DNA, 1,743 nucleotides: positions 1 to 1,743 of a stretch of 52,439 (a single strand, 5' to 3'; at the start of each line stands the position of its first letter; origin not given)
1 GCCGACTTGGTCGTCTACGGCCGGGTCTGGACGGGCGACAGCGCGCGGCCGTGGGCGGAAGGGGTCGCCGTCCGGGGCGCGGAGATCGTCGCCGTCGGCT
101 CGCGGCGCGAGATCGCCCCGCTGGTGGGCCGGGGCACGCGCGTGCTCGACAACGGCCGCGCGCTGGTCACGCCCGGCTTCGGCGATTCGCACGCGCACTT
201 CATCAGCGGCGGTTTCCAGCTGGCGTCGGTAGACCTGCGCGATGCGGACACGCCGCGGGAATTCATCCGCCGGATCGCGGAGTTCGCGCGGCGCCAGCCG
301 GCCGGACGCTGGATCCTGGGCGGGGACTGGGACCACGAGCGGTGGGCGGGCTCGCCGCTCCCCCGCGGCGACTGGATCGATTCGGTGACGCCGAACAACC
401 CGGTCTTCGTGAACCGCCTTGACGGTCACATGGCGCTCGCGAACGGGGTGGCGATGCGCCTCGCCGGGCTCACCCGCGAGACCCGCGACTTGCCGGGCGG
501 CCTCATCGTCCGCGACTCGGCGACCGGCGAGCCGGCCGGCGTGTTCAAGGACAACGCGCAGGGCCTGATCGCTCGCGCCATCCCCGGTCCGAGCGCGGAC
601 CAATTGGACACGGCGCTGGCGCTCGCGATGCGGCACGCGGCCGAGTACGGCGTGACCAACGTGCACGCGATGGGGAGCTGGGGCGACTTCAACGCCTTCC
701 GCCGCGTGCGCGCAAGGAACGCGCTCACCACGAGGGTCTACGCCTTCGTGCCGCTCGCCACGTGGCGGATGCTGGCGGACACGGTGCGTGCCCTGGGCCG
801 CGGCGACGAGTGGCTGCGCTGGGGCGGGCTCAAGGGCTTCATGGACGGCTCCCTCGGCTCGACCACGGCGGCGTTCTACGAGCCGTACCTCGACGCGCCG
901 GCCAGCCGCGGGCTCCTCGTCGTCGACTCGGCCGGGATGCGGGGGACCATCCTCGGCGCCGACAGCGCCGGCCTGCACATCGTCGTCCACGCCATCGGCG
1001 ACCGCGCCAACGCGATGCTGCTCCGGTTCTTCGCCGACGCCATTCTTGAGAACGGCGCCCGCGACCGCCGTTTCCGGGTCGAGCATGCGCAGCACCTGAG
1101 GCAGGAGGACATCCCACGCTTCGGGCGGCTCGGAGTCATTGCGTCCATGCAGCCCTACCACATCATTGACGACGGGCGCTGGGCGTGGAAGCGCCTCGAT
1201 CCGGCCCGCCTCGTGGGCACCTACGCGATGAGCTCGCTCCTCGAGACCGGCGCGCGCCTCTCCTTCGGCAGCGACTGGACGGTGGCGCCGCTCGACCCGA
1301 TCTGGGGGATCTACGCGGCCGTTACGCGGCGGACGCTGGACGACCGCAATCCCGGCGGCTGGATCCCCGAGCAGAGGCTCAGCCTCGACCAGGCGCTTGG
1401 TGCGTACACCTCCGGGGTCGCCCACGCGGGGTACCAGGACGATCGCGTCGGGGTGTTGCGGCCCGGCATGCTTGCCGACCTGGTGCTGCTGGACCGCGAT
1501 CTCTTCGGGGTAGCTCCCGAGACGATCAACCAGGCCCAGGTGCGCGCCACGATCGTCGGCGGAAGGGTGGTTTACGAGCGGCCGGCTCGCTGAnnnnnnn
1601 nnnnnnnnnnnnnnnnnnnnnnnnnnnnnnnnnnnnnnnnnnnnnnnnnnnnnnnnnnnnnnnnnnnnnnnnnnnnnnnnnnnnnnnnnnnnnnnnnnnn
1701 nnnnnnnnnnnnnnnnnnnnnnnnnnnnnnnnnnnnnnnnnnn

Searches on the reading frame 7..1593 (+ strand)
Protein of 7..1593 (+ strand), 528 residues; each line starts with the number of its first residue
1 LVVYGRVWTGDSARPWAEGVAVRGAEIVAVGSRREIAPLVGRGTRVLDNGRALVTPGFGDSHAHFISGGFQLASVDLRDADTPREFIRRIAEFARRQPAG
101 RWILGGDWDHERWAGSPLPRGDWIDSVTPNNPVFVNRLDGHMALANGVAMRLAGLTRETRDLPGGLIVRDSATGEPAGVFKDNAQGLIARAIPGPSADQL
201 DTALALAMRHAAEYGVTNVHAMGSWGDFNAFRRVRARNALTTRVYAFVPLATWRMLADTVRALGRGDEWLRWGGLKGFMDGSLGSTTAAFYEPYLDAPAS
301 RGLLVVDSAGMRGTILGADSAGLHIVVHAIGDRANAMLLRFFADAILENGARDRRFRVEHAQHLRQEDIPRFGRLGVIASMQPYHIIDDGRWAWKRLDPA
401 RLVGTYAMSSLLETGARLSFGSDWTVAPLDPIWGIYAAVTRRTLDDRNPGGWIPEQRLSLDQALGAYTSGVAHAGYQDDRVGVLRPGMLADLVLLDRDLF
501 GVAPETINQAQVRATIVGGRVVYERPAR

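Call 30: search_protein_families(library=pfam, proteins=[window:7-1593:+], max_evalue=0.0001)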
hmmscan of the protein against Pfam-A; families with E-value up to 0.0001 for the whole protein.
window:7-1593:+ (528 aa): 2 families
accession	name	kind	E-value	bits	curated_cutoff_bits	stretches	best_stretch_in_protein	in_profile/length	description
PF07969.17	Amidohydro_3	-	1.5e-96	325.2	29.7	1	52-523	8-472/472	Amidohydrolase family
PF01979.26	Amidohydro_1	-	9.7e-11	41.9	25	1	201-522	35-345/345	Amidohydrolase family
